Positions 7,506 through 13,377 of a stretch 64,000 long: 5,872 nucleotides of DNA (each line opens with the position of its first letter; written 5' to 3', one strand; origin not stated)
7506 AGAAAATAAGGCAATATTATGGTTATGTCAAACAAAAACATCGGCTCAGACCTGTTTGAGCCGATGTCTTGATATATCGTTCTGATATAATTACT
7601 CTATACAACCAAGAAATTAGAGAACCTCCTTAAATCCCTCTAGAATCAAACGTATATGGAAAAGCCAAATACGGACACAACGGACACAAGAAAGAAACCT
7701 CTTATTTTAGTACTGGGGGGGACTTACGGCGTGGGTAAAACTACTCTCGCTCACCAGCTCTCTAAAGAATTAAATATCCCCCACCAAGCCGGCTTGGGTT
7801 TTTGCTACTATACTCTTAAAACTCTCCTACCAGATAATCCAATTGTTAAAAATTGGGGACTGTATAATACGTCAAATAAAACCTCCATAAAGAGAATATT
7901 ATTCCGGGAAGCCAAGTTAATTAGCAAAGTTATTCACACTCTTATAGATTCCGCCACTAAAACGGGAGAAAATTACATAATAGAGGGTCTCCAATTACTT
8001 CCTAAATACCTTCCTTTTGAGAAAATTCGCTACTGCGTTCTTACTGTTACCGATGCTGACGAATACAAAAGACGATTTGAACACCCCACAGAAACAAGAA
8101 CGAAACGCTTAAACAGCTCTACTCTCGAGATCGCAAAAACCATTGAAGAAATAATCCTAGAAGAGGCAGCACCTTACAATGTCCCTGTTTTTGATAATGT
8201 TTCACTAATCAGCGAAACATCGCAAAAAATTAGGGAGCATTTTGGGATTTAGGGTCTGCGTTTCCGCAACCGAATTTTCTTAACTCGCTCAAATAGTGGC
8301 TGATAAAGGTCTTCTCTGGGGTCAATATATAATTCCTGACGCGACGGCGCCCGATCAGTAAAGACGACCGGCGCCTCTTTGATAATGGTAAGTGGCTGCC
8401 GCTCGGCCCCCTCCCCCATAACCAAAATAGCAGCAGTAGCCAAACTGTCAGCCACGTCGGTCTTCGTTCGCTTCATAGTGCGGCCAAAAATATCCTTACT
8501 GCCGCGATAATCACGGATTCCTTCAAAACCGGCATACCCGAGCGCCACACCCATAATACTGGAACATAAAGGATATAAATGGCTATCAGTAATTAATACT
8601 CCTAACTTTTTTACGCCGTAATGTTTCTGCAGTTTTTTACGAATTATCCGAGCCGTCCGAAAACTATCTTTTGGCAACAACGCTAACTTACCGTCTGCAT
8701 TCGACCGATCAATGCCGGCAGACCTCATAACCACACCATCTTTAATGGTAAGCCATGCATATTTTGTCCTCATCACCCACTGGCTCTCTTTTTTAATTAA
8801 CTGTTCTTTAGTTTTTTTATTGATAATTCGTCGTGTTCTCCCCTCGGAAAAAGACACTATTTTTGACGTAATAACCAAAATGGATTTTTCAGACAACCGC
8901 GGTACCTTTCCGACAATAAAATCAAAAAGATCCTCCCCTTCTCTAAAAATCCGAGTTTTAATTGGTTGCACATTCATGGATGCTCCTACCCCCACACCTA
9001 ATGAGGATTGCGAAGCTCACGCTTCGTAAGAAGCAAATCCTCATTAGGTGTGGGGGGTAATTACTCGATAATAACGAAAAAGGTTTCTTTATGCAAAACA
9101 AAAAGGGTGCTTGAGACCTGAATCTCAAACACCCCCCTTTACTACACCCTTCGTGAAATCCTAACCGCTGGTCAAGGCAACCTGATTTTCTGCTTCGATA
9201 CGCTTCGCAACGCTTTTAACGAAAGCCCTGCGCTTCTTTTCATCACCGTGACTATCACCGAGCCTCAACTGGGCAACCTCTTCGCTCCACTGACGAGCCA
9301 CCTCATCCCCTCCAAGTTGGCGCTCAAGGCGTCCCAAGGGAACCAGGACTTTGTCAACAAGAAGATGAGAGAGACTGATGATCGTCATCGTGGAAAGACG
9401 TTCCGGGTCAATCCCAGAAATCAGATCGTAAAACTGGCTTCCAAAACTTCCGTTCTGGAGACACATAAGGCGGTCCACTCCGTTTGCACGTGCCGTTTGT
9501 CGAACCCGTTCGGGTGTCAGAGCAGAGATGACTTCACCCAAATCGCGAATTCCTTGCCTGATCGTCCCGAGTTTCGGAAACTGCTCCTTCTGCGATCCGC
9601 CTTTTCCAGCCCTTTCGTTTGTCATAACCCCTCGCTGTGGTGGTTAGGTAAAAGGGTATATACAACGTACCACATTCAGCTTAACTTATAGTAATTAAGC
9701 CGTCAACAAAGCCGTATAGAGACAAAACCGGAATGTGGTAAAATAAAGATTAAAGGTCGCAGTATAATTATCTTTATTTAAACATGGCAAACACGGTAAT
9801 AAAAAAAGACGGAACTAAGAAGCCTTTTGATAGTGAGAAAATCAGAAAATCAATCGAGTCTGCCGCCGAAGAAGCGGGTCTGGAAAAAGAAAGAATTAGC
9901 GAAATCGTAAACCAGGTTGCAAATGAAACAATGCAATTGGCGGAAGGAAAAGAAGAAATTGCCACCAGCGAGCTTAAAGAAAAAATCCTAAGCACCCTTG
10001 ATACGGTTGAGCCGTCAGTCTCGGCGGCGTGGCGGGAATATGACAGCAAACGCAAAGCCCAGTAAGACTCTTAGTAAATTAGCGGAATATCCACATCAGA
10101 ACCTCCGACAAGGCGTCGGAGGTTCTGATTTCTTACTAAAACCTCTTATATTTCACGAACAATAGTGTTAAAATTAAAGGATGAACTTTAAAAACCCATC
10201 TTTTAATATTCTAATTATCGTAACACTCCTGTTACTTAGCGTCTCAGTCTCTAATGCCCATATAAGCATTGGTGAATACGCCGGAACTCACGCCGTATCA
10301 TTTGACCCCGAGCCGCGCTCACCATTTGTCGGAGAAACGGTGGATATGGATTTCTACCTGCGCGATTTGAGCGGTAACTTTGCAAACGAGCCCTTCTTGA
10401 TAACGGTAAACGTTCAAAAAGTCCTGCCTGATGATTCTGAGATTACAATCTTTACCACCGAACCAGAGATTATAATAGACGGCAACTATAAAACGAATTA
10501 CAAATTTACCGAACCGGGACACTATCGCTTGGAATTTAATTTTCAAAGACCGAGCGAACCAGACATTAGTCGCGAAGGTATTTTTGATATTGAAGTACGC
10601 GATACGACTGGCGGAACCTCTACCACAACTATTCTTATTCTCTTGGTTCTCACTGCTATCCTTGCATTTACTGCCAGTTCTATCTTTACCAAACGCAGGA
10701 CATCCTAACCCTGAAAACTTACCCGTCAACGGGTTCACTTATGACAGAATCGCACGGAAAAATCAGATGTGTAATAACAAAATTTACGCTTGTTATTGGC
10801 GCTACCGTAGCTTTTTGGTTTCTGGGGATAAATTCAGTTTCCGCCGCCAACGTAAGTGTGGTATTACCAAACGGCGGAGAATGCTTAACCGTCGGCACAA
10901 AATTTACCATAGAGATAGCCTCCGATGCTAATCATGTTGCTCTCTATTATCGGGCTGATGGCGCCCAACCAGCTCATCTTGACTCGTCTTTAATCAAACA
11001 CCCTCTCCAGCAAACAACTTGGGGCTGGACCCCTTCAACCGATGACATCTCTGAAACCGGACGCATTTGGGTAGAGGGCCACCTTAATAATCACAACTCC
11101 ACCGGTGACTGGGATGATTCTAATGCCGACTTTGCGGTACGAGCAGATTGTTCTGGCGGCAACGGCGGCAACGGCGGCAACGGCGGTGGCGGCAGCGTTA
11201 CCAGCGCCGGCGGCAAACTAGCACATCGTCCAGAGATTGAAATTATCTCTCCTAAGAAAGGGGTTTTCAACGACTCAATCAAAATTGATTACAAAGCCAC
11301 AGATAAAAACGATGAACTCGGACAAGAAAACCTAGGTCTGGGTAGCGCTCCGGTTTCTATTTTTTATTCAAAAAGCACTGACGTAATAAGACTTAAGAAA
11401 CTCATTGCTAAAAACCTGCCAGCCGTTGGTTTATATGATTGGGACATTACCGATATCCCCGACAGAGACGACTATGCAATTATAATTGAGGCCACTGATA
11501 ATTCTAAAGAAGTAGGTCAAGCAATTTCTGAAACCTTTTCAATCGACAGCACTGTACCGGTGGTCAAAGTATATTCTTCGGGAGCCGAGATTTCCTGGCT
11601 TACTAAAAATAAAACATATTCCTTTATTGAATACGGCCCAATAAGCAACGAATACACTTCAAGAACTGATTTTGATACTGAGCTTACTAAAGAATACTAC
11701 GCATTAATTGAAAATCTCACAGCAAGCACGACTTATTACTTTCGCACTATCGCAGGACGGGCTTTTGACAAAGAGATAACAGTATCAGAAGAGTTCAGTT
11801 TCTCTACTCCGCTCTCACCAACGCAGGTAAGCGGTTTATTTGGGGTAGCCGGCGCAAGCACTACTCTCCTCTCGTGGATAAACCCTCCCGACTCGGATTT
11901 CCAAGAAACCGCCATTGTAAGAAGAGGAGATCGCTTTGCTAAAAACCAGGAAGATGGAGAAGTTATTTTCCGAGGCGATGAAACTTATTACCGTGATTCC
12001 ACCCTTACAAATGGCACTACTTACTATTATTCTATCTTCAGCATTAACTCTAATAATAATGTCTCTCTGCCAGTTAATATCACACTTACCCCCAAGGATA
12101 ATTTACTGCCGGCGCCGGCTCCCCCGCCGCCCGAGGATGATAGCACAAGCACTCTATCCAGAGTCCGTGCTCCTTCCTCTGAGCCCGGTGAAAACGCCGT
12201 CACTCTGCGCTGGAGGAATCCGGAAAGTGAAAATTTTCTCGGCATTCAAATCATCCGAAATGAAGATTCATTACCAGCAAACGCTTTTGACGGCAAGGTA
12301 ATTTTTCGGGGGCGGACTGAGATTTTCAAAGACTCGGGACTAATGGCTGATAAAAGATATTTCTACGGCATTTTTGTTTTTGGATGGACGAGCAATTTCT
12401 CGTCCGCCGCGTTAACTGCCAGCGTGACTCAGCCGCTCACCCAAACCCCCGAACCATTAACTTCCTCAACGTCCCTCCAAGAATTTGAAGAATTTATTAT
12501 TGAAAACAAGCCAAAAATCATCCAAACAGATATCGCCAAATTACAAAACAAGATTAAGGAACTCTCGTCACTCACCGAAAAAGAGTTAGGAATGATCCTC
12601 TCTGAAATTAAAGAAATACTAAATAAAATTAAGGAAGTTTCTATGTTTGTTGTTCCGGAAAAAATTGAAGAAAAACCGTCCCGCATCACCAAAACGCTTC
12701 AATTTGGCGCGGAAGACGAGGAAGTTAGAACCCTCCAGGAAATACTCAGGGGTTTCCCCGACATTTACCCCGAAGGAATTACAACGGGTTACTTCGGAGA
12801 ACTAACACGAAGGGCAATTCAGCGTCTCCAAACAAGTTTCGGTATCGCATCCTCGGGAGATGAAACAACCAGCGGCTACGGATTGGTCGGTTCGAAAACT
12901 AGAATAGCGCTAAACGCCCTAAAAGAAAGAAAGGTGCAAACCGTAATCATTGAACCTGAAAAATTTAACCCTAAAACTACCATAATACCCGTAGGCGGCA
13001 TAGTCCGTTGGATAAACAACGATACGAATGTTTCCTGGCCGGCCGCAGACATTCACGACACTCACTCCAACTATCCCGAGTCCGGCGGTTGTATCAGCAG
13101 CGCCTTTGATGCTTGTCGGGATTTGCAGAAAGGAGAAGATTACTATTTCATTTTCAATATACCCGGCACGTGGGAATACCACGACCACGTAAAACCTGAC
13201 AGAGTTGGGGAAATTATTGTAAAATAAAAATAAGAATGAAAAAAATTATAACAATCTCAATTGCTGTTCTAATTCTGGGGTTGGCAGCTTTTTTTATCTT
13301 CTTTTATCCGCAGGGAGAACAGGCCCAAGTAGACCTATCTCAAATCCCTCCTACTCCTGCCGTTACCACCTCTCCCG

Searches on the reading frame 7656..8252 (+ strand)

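Call 72: search_protein_families(library=pfam, proteins=[window:7656-8252:+], max_evalue=0.0001)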
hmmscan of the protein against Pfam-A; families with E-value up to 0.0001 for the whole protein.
window:7656-8252:+ (198 aa): 3 families
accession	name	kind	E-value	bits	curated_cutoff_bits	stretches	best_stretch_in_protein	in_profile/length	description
PF13238.12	AAA_18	-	4.5e-08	34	29.4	1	19-159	2-126/128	AAA domain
PF06414.18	Zeta_toxin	-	3e-05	24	22.3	0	9-111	10-102/199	Zeta toxin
PF00004.35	AAA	-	8.5e-05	23.5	21.2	0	19-42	2-25/131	ATPase family associated with various cellular activities (AAA)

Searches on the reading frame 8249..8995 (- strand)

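Call 72: search_protein_families(library=pfam, proteins=[window:8249-8995:-], max_evalue=0.0001)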
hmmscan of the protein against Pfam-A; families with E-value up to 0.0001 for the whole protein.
window:8249-8995:- (248 aa): 1 family
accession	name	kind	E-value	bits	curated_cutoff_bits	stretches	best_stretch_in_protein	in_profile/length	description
PF01996.21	F420_ligase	-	2.9e-39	135.3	25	1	12-206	2-217/218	F420-0:Gamma-glutamyl ligase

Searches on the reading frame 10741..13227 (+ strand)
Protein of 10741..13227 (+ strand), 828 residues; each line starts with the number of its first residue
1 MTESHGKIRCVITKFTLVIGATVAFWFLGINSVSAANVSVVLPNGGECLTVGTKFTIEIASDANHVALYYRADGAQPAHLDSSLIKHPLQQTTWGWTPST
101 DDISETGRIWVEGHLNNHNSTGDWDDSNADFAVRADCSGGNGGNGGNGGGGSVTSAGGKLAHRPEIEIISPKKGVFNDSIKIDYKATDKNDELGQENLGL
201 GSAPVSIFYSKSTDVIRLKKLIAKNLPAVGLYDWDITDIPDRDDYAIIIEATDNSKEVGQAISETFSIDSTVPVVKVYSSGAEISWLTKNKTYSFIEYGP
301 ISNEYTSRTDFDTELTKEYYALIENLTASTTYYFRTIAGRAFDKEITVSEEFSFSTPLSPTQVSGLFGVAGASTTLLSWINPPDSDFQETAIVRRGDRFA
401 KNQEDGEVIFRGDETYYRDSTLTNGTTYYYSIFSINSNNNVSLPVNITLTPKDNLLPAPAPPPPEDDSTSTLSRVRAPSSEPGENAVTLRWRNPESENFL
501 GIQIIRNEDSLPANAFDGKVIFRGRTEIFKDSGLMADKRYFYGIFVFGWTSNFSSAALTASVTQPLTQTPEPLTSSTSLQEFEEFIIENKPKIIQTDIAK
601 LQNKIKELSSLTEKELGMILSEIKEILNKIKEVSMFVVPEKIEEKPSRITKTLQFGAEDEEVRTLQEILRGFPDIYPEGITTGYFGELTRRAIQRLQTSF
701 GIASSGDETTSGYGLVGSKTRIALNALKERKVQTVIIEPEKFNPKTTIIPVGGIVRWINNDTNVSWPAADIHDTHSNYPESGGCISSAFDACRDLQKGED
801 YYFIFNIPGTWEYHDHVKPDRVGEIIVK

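Call 72: search_protein_families(library=pfam, proteins=[window:10741-13227:+], max_evalue=0.0001)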
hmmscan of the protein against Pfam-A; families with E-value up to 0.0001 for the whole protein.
window:10741-13227:+ (828 aa): 3 families
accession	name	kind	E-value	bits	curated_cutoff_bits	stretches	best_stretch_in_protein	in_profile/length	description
PF16656.11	Pur_ac_phosph_N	-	7.6e-09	36.5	30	1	280-356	13-93/93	Purple acid Phosphatase, N-terminal domain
PF01471.23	PG_binding_1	-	6.2e-07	29.9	23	1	659-706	2-47/57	Putative peptidoglycan binding domain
PF10179.15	NDNF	-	4.8e-05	23.9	27.3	0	403-444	77-118/127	Neuron-derived neurotrophic factor, first Fn(III) domain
